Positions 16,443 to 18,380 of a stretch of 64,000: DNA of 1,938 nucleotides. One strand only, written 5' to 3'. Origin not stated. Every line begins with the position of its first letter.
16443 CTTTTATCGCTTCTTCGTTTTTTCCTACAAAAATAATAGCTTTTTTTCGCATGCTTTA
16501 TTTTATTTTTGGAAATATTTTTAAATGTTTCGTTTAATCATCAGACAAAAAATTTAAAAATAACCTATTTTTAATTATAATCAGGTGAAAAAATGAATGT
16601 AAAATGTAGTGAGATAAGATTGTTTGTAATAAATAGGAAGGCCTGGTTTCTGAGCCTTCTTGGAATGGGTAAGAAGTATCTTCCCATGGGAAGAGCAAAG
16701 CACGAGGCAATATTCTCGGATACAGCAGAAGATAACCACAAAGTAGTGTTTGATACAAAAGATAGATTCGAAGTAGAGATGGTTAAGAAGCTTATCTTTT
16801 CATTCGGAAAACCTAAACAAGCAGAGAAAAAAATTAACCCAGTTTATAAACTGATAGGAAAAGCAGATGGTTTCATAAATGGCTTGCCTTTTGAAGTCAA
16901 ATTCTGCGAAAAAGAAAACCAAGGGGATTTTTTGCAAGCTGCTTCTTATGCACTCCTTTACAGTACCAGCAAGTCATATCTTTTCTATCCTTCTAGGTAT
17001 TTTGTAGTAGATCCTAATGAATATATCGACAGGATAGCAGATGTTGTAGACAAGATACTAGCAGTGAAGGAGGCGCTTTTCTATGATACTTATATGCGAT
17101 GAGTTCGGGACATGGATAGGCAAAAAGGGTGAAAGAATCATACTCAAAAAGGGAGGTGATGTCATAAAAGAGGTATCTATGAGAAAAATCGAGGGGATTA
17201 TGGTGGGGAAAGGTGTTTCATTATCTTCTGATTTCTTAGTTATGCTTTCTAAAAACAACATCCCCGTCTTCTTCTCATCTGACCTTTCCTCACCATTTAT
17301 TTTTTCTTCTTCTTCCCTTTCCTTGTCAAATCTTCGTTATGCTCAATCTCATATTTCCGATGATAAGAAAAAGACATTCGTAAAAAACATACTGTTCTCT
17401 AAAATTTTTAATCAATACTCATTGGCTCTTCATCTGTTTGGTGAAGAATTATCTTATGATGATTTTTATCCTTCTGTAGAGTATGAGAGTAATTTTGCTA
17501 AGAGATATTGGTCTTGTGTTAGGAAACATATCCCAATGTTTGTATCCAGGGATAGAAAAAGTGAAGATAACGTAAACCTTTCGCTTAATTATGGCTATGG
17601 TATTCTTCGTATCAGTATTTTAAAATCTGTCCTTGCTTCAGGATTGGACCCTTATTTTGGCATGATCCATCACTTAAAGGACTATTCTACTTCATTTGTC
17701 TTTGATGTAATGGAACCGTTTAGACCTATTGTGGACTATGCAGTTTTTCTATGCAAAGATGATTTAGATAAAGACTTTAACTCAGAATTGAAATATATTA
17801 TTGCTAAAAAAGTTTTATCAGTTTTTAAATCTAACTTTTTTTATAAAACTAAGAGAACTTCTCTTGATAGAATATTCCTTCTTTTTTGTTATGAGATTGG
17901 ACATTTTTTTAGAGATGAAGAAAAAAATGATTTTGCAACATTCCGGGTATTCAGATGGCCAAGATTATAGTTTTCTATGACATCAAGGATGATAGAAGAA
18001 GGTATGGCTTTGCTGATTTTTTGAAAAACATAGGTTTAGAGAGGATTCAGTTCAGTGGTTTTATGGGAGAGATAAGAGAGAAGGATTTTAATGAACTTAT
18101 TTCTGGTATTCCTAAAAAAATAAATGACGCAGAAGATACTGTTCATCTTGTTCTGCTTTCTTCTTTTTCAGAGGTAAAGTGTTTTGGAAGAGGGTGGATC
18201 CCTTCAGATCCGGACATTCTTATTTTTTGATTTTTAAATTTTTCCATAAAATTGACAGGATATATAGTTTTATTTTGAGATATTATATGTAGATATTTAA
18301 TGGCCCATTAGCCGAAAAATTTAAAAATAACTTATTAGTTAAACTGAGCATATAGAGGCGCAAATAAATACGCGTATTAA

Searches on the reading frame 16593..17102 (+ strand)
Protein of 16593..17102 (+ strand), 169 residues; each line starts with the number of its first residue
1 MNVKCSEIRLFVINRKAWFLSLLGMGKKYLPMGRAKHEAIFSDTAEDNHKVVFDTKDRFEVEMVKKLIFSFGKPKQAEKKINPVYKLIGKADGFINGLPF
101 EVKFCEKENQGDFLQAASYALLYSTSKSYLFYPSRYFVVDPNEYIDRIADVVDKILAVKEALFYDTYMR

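Call 6: search_protein_families(library=ncbifam, proteins=[window:16593-17102:+], max_evalue=0.001)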
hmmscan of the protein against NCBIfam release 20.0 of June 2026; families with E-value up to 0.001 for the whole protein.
window:16593-17102:+ (169 aa): 0 families

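Call 40: search_protein_families(library=pfam, proteins=[window:16593-17102:+], max_evalue=0.1)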
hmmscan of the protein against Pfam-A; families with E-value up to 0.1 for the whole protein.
window:16593-17102:+ (169 aa): 1 family
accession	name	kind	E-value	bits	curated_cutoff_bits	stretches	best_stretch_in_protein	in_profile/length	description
PF05787.19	PhoX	-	0.088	12.4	24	0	27-58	229-260/515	Alkaline phosphatase PhoX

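Call 44: search_protein_families(library=padloc, proteins=[window:16593-17102:+], max_evalue=0.1)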
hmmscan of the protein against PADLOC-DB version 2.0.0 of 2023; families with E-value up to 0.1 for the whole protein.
window:16593-17102:+ (169 aa): 2 families
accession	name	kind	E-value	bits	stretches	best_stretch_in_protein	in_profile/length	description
PDLC01447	Cas4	-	4.6e-05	21.9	1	3-157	5-132/161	"CAS-I,CAS-II,CAS-III,CAS-IV,CAS-V,CAS-VI; acquisition_associated"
PDLC01250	Cas4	-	0.013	13.8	1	83-134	58-117/168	"CAS-I,CAS-II,CAS-III,CAS-IV,CAS-V,CAS-VI; acquisition_associated"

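Call 45: search_solved_structures(query=window:16593-17102:+, max_evalue=10)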
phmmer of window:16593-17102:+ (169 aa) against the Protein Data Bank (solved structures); distinct sequences matched with E-value up to 10: 4.
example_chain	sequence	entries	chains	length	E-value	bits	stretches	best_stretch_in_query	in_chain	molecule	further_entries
3k4u_A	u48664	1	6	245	0.01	18.9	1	47-115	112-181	BINDING COMPONENT OF ABC TRANSPORTER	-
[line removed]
2lhk_A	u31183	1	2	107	1.1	12.4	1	45-92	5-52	L0052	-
1ebo_A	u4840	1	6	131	1.7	11.7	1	73-99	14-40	EBOLA VIRUS ENVELOPE PROTEIN CHIMERA CONSISTING OF A FRAGMENT OF GCN4 ZIPPER CLONED N-TERM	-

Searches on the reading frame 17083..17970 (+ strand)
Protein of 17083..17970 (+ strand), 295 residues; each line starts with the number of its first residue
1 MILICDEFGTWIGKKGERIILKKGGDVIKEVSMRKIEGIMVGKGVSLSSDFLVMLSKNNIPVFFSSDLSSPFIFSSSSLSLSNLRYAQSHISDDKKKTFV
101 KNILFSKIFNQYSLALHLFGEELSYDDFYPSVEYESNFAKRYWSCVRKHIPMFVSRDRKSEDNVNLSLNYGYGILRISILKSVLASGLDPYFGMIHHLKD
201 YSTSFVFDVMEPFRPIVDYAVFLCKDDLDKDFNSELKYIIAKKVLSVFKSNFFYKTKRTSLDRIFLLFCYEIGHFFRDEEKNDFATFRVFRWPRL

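Call 6: search_protein_families(library=ncbifam, proteins=[window:17083-17970:+], max_evalue=0.001)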
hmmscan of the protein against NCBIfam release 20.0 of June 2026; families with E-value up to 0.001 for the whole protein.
window:17083-17970:+ (295 aa): 9 families
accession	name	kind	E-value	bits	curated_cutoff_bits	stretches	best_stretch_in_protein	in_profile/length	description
TIGR00287.1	cas1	equivalog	7.2e-41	140.3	71.7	1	3-280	2-323/327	CRISPR-associated endonuclease Cas1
TIGR03639.1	cas1_NMENI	exception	1.2e-29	103.5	120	1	19-265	19-270/278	type II CRISPR-associated endonuclease Cas1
NF049935.1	cas4g_cas1g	exception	1.3e-21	76.7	560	2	155-219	396-461/546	CRISPR-associated endonuclease Cas4g/Cas1g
TIGR04093.1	cas1_CYANO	exception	8.8e-20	70.9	385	1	135-242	161-277/334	type I-D CRISPR-associated endonuclease Cas1d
TIGR03640.1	cas1_DVULG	exception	2.9e-16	59.6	385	2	146-219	179-256/340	type I-C CRISPR-associated endonuclease Cas1c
TIGR04329.1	cas1_PREFRAN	exception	3.1e-13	49.5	300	1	134-223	159-248/317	type V CRISPR-associated endonuclease Cas1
TIGR03983.1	cas1_MYXAN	equivalog_domain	7.7e-13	48.1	358.05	1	155-223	196-266/347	type I-MYXAN CRISPR-associated endonuclease Cas1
TIGR03641.1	cas1_HMARI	exception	5.5e-10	39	304.1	1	24-221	22-242/324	type I-B CRISPR-associated endonuclease Cas1b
TIGR03638.1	cas1_ECOLI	exception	3.5e-07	29.7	215.6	1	22-214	31-220/269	type I-E CRISPR-associated endonuclease Cas1e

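Call 13: find_encoding_contigs(protein=window:17083-17970:+, flank=10000, max_places=10)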
Protein window:17083-17970:+ (295 aa): 3 contigs read that carry it; 2 places shown.
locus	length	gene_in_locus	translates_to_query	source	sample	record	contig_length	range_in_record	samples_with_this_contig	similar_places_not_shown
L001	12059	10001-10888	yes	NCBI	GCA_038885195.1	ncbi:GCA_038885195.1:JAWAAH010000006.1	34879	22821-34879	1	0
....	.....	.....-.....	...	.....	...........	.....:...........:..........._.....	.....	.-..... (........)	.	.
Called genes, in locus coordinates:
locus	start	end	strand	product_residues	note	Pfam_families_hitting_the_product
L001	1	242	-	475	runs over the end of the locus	PF01139:RtcB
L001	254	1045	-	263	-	-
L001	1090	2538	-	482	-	PF08960:STIV_B116-like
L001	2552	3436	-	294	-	PF27225:AF_1859_N, PF10040:CRISPR_Cas6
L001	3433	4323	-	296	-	PF03787:RAMPs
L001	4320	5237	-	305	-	-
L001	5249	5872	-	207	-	PF03787:RAMPs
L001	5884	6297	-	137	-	-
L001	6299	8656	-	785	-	PF01966:HD, PF18211:Csm1_B, PF22335:Cas10-Cmr2_palm2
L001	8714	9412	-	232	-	PF01047:MarR (faint)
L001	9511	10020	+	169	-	-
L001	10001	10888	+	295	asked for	PF01867:Cas_Cas1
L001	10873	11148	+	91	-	PF09827:CRISPR_Cas2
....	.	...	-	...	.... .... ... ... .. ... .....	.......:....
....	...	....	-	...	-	-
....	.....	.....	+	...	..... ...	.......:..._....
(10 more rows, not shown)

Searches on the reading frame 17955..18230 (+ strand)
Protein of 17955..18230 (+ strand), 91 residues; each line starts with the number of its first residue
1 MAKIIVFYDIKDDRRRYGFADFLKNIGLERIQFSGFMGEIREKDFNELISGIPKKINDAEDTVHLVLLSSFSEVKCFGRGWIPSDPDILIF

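Call 6: search_protein_families(library=ncbifam, proteins=[window:17955-18230:+], max_evalue=0.001)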
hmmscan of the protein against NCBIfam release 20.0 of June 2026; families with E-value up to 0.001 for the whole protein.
window:17955-18230:+ (91 aa): 1 family
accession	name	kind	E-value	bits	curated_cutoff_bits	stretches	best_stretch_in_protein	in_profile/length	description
TIGR01573.1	cas2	equivalog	4e-12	46.2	24.5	1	4-73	3-77/96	CRISPR-associated endonuclease Cas2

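Call 57: find_homologous_proteins(query=window:17955-18230:+, max_evalue=1e-10)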
Query window:17955-18230:+ (91 aa): 1 proteins with E <= 1e-10 among 3 candidates.
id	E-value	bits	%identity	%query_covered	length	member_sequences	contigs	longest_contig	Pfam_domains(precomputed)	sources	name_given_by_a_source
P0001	5.2e-54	198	100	100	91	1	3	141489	PF09827.15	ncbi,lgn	ncbi:MAG: CRISPR-associated endonuclease Cas2 [Candidatus Anstonellales archaeon]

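Call 58: find_encoding_contigs(protein=P0001, flank=10000, max_places=10)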
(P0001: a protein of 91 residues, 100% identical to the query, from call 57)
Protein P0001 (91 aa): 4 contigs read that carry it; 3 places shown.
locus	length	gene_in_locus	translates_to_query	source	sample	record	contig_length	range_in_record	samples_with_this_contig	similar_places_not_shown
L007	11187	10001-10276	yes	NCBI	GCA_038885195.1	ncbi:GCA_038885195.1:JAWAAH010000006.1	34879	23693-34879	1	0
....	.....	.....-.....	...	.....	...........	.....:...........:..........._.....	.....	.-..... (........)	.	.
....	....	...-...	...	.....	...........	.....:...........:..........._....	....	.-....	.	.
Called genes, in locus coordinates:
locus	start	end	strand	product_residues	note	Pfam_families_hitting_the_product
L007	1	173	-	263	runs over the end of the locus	-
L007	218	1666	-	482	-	PF08960:STIV_B116-like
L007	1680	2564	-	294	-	PF27225:AF_1859_N, PF10040:CRISPR_Cas6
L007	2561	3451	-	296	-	PF03787:RAMPs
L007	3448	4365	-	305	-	-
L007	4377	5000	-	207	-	PF03787:RAMPs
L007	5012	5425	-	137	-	-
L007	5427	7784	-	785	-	PF01966:HD, PF18211:Csm1_B, PF22335:Cas10-Cmr2_palm2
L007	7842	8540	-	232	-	PF01047:MarR (faint)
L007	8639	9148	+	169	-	-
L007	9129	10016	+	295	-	PF01867:Cas_Cas1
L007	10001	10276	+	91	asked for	PF09827:CRISPR_Cas2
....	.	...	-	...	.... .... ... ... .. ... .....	-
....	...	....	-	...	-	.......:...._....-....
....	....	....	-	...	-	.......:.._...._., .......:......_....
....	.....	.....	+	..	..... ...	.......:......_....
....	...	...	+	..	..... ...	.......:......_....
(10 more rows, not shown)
